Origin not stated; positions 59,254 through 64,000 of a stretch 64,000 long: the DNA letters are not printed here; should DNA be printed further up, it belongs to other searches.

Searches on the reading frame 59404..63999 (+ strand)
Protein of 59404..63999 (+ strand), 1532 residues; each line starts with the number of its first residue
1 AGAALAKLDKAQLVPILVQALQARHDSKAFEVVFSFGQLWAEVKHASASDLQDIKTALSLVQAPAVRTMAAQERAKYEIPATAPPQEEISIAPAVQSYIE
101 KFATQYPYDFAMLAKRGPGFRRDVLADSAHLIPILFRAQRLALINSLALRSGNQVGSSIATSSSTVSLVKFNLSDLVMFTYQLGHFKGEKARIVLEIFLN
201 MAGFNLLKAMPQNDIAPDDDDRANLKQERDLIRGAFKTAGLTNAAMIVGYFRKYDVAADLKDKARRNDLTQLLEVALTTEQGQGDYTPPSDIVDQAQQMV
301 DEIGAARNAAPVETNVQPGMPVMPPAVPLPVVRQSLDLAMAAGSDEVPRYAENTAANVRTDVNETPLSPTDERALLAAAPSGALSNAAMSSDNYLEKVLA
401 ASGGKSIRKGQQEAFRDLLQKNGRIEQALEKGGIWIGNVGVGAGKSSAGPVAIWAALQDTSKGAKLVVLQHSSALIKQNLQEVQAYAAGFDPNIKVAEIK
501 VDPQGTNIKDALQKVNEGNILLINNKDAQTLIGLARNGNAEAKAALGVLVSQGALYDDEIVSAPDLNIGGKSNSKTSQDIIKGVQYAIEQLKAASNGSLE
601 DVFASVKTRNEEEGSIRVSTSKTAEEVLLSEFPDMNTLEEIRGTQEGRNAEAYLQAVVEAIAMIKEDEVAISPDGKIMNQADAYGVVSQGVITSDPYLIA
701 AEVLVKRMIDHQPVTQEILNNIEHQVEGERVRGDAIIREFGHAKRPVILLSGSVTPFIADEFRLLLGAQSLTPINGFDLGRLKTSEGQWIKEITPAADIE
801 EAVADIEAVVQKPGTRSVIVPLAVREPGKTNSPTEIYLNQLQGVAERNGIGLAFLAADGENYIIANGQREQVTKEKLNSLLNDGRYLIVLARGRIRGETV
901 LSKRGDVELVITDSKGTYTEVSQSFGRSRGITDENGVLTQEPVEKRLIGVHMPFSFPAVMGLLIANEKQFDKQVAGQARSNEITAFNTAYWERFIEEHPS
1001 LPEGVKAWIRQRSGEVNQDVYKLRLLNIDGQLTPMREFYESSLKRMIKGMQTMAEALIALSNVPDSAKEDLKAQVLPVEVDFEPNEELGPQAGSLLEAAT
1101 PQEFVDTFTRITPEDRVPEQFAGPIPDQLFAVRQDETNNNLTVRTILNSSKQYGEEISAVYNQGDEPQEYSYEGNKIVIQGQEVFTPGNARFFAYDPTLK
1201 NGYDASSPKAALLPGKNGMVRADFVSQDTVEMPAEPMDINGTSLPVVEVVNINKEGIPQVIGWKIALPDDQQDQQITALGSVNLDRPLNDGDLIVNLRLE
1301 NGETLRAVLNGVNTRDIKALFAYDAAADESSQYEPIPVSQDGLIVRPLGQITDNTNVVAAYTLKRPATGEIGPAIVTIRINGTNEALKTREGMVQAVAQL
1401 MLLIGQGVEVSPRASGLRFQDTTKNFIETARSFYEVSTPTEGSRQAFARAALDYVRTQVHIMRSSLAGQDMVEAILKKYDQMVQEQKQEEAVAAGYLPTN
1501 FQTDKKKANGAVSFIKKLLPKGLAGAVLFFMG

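Call 56: search_protein_families(library=pfam, proteins=[window:59404-63999:+], max_evalue=0.001)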
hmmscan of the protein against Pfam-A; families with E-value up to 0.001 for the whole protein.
window:59404-63999:+ (1532 aa): 1 family
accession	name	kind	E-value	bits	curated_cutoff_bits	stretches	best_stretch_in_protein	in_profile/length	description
PF00270.35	DEAD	-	2.9e-05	24.3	26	1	411-532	4-109/167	DEAD/DEAH box helicase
